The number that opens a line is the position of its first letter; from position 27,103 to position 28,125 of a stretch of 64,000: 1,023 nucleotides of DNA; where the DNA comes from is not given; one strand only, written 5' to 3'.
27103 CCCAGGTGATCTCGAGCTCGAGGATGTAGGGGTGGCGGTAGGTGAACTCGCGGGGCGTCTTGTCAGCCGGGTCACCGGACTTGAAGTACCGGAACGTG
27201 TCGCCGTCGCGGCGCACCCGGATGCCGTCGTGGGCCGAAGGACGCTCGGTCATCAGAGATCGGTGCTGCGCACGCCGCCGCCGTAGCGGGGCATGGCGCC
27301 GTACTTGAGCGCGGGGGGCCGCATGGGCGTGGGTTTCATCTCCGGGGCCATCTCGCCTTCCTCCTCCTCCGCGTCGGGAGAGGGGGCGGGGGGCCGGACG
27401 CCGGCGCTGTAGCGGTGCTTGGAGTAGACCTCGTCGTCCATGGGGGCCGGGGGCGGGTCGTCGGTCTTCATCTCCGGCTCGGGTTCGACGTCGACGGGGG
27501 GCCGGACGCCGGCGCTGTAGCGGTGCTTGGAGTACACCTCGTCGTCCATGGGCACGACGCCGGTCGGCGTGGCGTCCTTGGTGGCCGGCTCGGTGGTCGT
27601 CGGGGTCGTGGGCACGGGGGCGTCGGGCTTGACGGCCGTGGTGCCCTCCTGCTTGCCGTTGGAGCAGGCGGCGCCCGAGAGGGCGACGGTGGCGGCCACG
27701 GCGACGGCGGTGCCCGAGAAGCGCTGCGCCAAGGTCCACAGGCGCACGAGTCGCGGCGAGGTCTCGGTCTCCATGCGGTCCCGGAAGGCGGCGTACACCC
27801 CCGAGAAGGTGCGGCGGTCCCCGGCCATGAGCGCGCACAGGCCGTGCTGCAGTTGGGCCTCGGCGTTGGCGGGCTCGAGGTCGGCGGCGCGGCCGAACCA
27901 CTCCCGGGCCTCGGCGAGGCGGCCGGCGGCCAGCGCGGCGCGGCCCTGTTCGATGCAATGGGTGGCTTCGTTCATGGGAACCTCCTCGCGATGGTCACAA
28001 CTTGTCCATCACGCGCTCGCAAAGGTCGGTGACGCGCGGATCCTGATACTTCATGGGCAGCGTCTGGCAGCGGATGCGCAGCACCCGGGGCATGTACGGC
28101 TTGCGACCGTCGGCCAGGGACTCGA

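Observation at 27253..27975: Near-identical tandem peptide repeats (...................) maintained at the DNA level inside a membrane-anchored TPR protein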

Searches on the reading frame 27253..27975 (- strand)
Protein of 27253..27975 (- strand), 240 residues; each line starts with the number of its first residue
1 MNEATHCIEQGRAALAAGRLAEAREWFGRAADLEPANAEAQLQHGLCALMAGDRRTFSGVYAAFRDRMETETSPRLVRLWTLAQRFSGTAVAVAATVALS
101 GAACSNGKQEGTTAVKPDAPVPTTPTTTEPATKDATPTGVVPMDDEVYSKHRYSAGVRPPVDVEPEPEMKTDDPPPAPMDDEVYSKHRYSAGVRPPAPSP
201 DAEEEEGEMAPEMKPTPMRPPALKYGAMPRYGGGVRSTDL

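Call 5: search_protein_families(library=pfam, proteins=[window:27253-27975:-], max_evalue=0.01)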
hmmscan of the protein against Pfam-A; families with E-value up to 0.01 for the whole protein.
window:27253-27975:- (240 aa): 4 families
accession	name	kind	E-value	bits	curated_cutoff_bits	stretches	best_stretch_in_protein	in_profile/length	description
PF07719.23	TPR_2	-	0.00026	21.3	27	1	8-37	5-34/34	Tetratricopeptide repeat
PF13432.12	TPR_16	-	0.00061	20.6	32.7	1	9-53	2-46/65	Tetratricopeptide repeat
PF13414.12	TPR_11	-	0.0018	18.4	26.8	1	11-44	1-34/42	TPR repeat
PF13428.12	TPR_14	-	0.0066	17.5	23.5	0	11-44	8-41/44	Tetratricopeptide repeat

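Call 7: search_protein_families(library=ncbifam, proteins=[window:27253-27975:-], max_evalue=0.01)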
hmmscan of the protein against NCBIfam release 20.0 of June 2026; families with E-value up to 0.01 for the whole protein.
window:27253-27975:- (240 aa): 1 family
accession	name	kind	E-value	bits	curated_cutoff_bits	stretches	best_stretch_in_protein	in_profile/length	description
TIGR02917.1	PEP_TPR_lipo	equivalog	6.3e-06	24.3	312.2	1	11-60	370-420/899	XrtA/PEP-CTERM system TPR-repeat protein PrsT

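Call 8: find_homologous_proteins(query=window:27253-27975:-, max_evalue=0.001)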
Query window:27253-27975:- (240 aa): 10 proteins with E <= 0.001 among 6107 candidates.
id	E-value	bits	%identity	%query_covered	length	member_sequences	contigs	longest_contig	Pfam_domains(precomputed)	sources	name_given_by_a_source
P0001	1.5e-154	531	100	100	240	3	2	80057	-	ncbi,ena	-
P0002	1.6e-131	455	87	100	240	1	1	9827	PF07719.24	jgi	jgi:hypothetical protein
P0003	5.4e-97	342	67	100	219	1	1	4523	-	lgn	-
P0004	2.3e-77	278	59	99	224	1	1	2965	-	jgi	jgi:hypothetical protein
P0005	8.6e-76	273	59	100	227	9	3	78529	-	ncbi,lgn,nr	ncbi:hypothetical protein KKD52_04475 [Myxococcota bacterium]|nr:hypothetical protein [Myxococcota b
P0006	6.7e-64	234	54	98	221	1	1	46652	-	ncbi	-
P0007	2.5e-62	229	52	98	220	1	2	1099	-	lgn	-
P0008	7.4e-48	182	48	92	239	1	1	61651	-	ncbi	-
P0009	8.7e-42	162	44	92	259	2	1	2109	-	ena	-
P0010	9.2e-33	132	43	83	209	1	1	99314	PF23914.2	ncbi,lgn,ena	-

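Call 11: find_encoding_contigs(protein=P0010, flank=8000, max_places=2)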
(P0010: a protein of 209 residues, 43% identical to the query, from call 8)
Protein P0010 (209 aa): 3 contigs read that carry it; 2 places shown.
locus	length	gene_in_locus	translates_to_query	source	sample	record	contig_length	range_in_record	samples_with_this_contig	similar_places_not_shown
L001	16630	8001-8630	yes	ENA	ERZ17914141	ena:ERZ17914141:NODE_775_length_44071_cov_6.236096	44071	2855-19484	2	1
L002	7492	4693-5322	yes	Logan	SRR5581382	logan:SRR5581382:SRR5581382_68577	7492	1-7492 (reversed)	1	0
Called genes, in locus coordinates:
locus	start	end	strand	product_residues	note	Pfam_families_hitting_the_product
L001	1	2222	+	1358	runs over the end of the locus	PF24575:TPR_Slam (faint), PF00515:TPR_1 (faint), PF07719:TPR_2 (faint), PF12895:ANAPC3 (faint), PF13174:TPR_6 (faint), PF13181:TPR_8 (faint), PF13371:TPR_9 (faint), PF23914:TPR_CcmH_CycH (weak), +8 more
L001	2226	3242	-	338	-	PF00483:NTP_transferase, PF12804:NTP_transf_3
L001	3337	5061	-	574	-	-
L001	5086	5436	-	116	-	-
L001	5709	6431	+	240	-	PF03548:LolA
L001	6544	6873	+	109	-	PF07238:PilZ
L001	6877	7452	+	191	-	PF05099:TerB (faint)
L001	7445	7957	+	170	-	-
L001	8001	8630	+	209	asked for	PF23914:TPR_CcmH_CycH (weak)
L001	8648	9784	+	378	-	PF04055:Radical_SAM, PF13186:SPASM (weak)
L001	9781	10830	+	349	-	PF04055:Radical_SAM, PF13186:SPASM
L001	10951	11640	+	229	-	PF19775:DUF6261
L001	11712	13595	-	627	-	-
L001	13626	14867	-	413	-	-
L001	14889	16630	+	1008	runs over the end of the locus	PF08448:PAS_4 (faint), PF13185:GAF_2 (faint), PF01590:GAF, PF00512:HisKA (weak), PF02518:HATPase_c (weak), PF00072:Response_reg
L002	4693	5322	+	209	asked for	PF23914:TPR_CcmH_CycH (weak)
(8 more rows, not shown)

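Call 12: find_encoding_contigs(protein=P0008, flank=8000, max_places=2)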
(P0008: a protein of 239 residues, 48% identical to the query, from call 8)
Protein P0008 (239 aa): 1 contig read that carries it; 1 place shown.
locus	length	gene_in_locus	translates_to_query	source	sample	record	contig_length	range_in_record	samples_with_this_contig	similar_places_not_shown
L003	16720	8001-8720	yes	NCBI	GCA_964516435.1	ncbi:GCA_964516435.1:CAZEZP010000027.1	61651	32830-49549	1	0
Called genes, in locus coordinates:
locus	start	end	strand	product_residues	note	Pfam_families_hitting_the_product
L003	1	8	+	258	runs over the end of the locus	-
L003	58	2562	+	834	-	PF20437:LonC_helical, PF13654:AAA_32, PF20436:LonB_AAA-LID, PF05362:Lon_C (weak)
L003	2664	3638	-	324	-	PF00579:tRNA-synt_1b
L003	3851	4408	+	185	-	PF01765:RRF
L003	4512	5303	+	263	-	PF13207:AAA_17 (faint), PF00406:ADK, PF05191:ADK_lid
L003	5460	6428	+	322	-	PF13280:WYL, PF25583:WCX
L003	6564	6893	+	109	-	PF07238:PilZ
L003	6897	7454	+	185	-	PF05099:TerB (faint)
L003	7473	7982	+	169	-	-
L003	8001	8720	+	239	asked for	-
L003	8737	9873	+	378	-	PF04055:Radical_SAM, PF13186:SPASM (weak)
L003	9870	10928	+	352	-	PF04055:Radical_SAM, PF13186:SPASM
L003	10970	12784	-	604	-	PF03372:Exo_endo_phos, PF01135:PCMT, PF13649:Methyltransf_25 (weak)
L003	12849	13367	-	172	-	-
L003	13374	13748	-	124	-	-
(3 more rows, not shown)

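Call 13: find_related_loci(query=A1, collection=genome_contigs, flank=8000)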
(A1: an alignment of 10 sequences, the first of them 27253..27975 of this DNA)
Query A1 (240 aa) in genome_contigs; peptide patterns used: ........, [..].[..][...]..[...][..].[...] (x = any residue, [..] = any of these).
270 stretches matched a pattern; 9 encode a relative of the query (tblastn E <= 1e-3); 8 distinct loci.
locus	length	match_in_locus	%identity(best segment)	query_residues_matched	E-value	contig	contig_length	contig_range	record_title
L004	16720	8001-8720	88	1-240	2e-127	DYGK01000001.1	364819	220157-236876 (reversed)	MAG TPA_asm: Haliangium ochraceum isolate BE2012_68_85 Afr_mines_BE2012_6_length_364819_cov_39_454943, whole genome shot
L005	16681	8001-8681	60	1-240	3e-82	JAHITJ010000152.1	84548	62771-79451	MAG: Myxococcota bacterium isolate MM_PC_MetaG.mb.210 MM_PC_MetaG.mb.210_k141_1226760, whole genome shotgun sequence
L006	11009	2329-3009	58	1-240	6e-81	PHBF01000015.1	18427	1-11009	MAG: Deltaproteobacteria bacterium HGW-Deltaproteobacteria-17 bjp_ig2158_scaffold_1164, whole genome shotgun sequence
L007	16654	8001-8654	54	3-235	9e-72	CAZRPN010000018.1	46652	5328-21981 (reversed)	MAG TPA_asm: uncultured Haliangium sp. isolate binchicken_co266_6 genome assembly, contig: NODE_1495_length_46652_cov_4.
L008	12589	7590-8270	60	1-240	2e-82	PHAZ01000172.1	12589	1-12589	MAG: Deltaproteobacteria bacterium HGW-Deltaproteobacteria-22 08E140C01_z5_2013_Ig3399_v2_scaffold_4737, whole genome sh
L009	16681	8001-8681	48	7-227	1e-51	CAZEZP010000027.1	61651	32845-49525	MAG TPA_asm: uncultured Kofleriaceae bacterium isolate binchicken_co23_234 genome assembly, contig: k141_1661258, whole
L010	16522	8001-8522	43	8-207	4e-40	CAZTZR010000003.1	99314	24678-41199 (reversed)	MAG TPA_asm: uncultured Kofleriaceae bacterium isolate binchicken_co168_166 genome assembly, contig: NODE_243_length_993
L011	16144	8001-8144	40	2-49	3e-5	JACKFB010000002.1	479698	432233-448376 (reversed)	MAG: Deltaproteobacteria bacterium isolate HK-STAS-MYXO-49 HK-STAS-MYXO-49_2, whole genome shotgun sequence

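Call 29: find_homologous_proteins(query=A2, max_evalue=0.001)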
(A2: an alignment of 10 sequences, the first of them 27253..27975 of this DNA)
Query A2 (10 sequences) (240 aa, profile of the alignment): 31 proteins with E <= 0.001 among 8000 candidates.
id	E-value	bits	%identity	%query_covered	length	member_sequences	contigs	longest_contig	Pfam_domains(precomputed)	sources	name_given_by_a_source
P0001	6.0e-76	274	100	100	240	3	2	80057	-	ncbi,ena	-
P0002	2.5e-72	262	87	100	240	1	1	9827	PF07719.24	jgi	jgi:hypothetical protein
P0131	1.4e-71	260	20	76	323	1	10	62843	PF02472.22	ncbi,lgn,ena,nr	ncbi:MAG: biopolymer transporter ExbD [Planctomycetes bacterium]|nr:biopolymer transporter ExbD [Pla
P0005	4.1e-71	258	59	100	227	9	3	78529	-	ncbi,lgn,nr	ncbi:hypothetical protein KKD52_04475 [Myxococcota bacterium]|nr:hypothetical protein [Myxococcota b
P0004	5.4e-65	238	59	99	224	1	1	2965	-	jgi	jgi:hypothetical protein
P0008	2.4e-62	229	48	92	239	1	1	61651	-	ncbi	-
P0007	4.8e-60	222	52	98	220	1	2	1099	-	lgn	-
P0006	6.2e-60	222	54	98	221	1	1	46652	-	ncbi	-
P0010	4.7e-59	219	43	83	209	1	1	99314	PF23914.2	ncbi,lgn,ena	-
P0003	4.3e-56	209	67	100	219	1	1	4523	-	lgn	-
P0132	2.5e-43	167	30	74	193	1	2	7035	-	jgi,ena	-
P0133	7.8e-43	166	28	78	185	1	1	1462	PF13432.13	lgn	-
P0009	1.1e-42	165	44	92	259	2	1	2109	-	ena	-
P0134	8.7e-42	162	29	65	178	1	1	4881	-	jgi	jgi:hypothetical protein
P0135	8.9e-41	159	29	76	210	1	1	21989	PF13432.13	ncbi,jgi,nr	ncbi:MAG: tetratricopeptide repeat protein [Deltaproteobacteria bacterium]|nr:tetratricopeptide repe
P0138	1.4e-37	148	23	66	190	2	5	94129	-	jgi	jgi:hypothetical protein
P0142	1.9e-35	141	48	20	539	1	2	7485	-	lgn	-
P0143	2.1e-35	141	23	71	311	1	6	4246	PF02472.22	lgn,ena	-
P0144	2.8e-35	141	26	83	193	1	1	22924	-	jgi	jgi:hypothetical protein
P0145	3.1e-34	137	25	78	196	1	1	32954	PF14559.13,PF13432.13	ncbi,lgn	-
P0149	4.7e-32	130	30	39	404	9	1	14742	-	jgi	-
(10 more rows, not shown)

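Call 33: search_protein_families(library=pfam, proteins=[P0142, P0149, P0131], max_evalue=0.01)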
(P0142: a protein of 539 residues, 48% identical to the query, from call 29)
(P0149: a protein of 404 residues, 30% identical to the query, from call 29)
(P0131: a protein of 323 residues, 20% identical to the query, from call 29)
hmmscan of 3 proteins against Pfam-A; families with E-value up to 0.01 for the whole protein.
P0142 (539 aa): 1 family
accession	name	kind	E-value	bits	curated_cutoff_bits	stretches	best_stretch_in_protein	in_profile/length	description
PF13432.12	TPR_16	-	0.0072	17.2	32.7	1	11-53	3-45/65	Tetratricopeptide repeat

P0149 (404 aa): 2 families
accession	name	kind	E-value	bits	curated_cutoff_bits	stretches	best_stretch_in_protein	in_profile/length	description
PF13428.12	TPR_14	-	0.0002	22.2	23.5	1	22-57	7-42/44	Tetratricopeptide repeat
PF13432.12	TPR_16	-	0.0011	19.8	32.7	1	22-66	3-47/65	Tetratricopeptide repeat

P0131 (323 aa): 4 families
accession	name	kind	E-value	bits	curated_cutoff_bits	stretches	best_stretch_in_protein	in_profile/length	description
PF02472.21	ExbD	-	1.9e-17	64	25.4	2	215-290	50-126/128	Biopolymer transport protein ExbD/TolR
PF13432.12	TPR_16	-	0.0046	17.8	32.7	0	12-51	4-43/65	Tetratricopeptide repeat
PF09260.17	A_amylase_dom_C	-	0.0056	17.3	24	0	236-298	14-76/90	Alpha-amylase, domain C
PF13428.12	TPR_14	-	0.0068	17.4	23.5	0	9-46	5-42/44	Tetratricopeptide repeat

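Call 37: search_protein_representatives(alignment_id=A3)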
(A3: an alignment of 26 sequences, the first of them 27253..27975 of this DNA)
Query: 26 sequences, 206 profile positions. Proteins with E-value up to 0.001 (for the whole library): 12290; up to 1e-10: 818; up to 1e-30: 62. The best 150 are listed.
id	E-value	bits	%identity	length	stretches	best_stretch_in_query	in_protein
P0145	1.9e-63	230.7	-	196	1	6-200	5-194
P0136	7.9e-61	222.1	-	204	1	1-202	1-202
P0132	1.3e-60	221.4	-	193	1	1-202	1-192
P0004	1.9e-55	204.6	-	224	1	3-204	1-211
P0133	5.7e-55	203.0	-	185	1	1-180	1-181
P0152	7.6e-55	202.6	-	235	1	1-201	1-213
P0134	1.4e-54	201.7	-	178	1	3-179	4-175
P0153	2.6e-54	200.9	-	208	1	1-196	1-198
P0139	3.0e-52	194.1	-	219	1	1-194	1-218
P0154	1.5e-51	191.8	-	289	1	1-201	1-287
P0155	3.3e-51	190.7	-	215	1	1-200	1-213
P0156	2.1e-50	188.1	-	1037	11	3-55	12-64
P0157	2.2e-50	188.0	-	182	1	1-180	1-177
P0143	2.9e-49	184.4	-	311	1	3-181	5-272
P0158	8.3e-49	182.9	-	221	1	1-199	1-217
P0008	4.8e-48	180.4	-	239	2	3-193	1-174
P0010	9.8e-48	179.4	-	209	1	3-193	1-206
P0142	1.3e-47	179.0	-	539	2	1-107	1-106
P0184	4.6e-38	147.8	-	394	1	3-178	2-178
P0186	2.0e-37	145.7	-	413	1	1-141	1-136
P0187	2.5e-37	145.3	-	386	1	1-196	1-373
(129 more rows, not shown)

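Call 46: predict_structure(alignment_id=A3)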
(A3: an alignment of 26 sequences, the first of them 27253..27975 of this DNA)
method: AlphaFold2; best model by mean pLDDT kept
length: 240 residues; sequences in the alignment: 26
mean_pLDDT: 67.7   pTM: 0.41
mean pLDDT of the five models: 67.7, 67.3, 66.3, 65.9, 64.0
residues with pLDDT >= 90: 83; 70-90: 9; 50-70: 86; < 50: 62
segments of 3 or more residues with pLDDT < 50: 99-116, 120-141, 187-189, 191-193
pLDDT, mean of each block of 10 residues (from residue 1): 92 97 98 96 97 95 95 96 84 52 44 43 42 40 52 57 55 60 52 52 51 68 58 49
secondary structure, 60 per line:
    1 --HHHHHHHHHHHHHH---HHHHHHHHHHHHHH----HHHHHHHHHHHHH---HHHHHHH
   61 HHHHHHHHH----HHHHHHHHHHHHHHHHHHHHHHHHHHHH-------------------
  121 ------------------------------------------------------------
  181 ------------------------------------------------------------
elements in order: H3-16 H20-33 H38-50 H54-69 H74-101

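Call 50: fold_search(model_id=the predicted structure, library=pdb)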
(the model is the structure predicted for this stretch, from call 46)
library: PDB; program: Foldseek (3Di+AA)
matches with E <= 10: 1176; with E <= 0.001: 0
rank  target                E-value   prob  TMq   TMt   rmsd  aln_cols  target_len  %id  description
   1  1na3_A                1.5e-02  1.00  0.28  0.70   3.5        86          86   24  Design of Stable alpha-Helical Arrays from an Idealized TPR Motif (released 2003-06-03)
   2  6vfh_A                2.0e-02  1.00  0.28  0.51   3.7        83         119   25  De novo designed tetrahedral nanoparticle T33_dn10 (released 2020-08-12)
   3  6v8e_B                2.0e-02  1.00  0.27  0.52   3.4        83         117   24  Computationally designed C3-symmetric homotrimer from TPR repeat protein (released 2020-08-12)
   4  8ump_A                2.1e-02  1.00  0.28  0.51   3.5        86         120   28  T33-ml35 - Designed Tetrahedral Protein Cage Using Machine Learning Algorithms (released 2023-11-15)
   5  6vfj_B                2.2e-02  1.00  0.28  0.52   3.5        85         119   25  De novo designed icosahedral nanoparticle I53_dn5 (released 2020-08-12)
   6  2avp                  2.5e-02  1.00  0.23  0.75   1.4        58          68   28  Crystal structure of an 8 repeat consensus TPR superhelix (released 2005-09-13)
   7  6i7k                  2.6e-02  1.00  0.25  0.18   8.5        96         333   16  Crystal structure of monomeric FICD mutant L258D complexed with MgATP (released 2019-09-25)
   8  7tb1_A                2.6e-02  1.00  0.21  0.40   7.1       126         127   13  Crystal structure of STUB1 with a macrocyclic peptide (released 2022-07-27)
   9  6v8e_A                2.8e-02  1.00  0.27  0.51   3.4        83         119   24  Computationally designed C3-symmetric homotrimer from TPR repeat protein (released 2020-08-12)
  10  9gzg_A                2.9e-02  1.00  0.28  0.42   3.3        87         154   26  Crystal structure of CTPR4E4 mutant (released 2025-10-15)
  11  6i7l                  2.9e-02  1.00  0.25  0.18   8.5        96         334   16  Crystal structure of monomeric FICD mutant L258D complexed with MgAMP-PNP (released 2019-09-25)
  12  1na0_A                3.3e-02  1.00  0.28  0.53   3.6        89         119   26  Design of Stable alpha-Helical Arrays from an Idealized TPR Motif (released 2003-06-03)
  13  8ehz_B                3.7e-02  1.00  0.22  0.40   6.4       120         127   13  Crystal structure of the STUB1 TPR domain in complex with H317, a Helicon Polypeptide (released 2023-10-25)
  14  2wqh                  3.9e-02  1.00  0.23  0.52   1.5        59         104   30  Crystal structure of CTPR3Y3 (released 2010-04-07)
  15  8f16_B                3.9e-02  1.00  0.28  0.48   3.4        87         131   22  Structure of the STUB1 TPR domain in complex with H203, an all-D Helicon Polypeptide (released 2023-02-15)
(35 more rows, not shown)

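Call 55: search_protein_families(library=ncbifam, proteins=[P0184, P0186, P0155, P0142, P0149, P0187], max_evalue=0.01)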
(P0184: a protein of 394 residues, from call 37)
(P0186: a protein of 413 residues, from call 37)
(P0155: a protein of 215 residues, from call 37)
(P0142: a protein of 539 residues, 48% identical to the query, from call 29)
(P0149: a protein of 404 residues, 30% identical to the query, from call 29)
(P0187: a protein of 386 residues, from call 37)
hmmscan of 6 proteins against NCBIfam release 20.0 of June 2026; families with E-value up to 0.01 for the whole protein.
P0184 (394 aa): 0 families

P0186 (413 aa): 2 families
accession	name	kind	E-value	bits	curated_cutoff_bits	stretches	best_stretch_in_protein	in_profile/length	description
NF038120.1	PEP_CTERM_QFxxD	subfamily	0.0002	21.3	80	1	270-413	78-215/215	NF038120 family PEP-CTERM protein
TIGR02595.1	PEP_CTERM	domain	0.00092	19.9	16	1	391-413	1-23/24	PEP-CTERM sorting domain-containing protein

P0155 (215 aa): 0 families

P0142 (539 aa): 0 families

P0149 (404 aa): 0 families

P0187 (386 aa): 0 families

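Call 57: find_encoding_contigs(protein=P0138, flank=5000, max_places=1)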
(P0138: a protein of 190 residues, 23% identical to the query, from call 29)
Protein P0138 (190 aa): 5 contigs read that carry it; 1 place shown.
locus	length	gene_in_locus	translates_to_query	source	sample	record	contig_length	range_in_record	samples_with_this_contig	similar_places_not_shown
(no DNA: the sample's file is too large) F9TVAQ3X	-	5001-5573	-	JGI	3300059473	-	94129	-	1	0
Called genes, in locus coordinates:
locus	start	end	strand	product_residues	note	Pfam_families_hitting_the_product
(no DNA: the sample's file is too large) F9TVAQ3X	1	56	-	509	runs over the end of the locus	PF08323:Glyco_transf_5, PF13439:Glyco_transf_4 (weak), PF13579:Glyco_trans_4_4 (weak), PF00534:Glycos_transf_1, PF13692:Glyco_trans_1_4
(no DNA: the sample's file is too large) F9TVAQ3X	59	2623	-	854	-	PF11897:DUF3417, PF00343:Phosphorylase, PF28476:GlgP_C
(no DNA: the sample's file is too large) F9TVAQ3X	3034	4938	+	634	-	PF02705:K_trans, PF22776:K_trans_C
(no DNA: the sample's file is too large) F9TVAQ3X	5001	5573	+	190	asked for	-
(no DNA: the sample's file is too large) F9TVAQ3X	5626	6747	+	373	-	PF04055:Radical_SAM, PF13186:SPASM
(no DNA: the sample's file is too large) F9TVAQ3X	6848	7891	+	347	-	PF04055:Radical_SAM, PF13186:SPASM (weak)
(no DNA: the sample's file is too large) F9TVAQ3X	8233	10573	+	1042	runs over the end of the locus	PF07719:TPR_2 (faint), PF12895:ANAPC3 (faint), PF13174:TPR_6 (faint), PF13181:TPR_8 (faint), PF13371:TPR_9 (faint), PF13424:TPR_12 (faint), PF13428:TPR_14 (faint), PF13432:TPR_16 (faint), +8 more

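Call 58: find_encoding_contigs(protein=P0186, flank=5000, max_places=1)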
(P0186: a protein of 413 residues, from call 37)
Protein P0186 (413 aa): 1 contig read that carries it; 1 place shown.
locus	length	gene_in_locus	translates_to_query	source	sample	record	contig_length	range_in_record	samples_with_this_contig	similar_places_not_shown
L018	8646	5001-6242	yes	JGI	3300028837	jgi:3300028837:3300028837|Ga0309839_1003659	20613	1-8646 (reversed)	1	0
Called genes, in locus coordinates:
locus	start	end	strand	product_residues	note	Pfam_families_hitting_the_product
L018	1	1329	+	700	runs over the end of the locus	-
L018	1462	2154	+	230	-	PF02687:FtsX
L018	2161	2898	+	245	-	PF02463:SMC_N (faint), PF00005:ABC_tran, PF13304:AAA_21 (faint)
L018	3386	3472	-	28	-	-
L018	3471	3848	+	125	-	-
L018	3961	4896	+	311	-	-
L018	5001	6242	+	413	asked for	-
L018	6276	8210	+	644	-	PF13360:PQQ_2, PF01011:PQQ (faint), PF13360:PQQ_2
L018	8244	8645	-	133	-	?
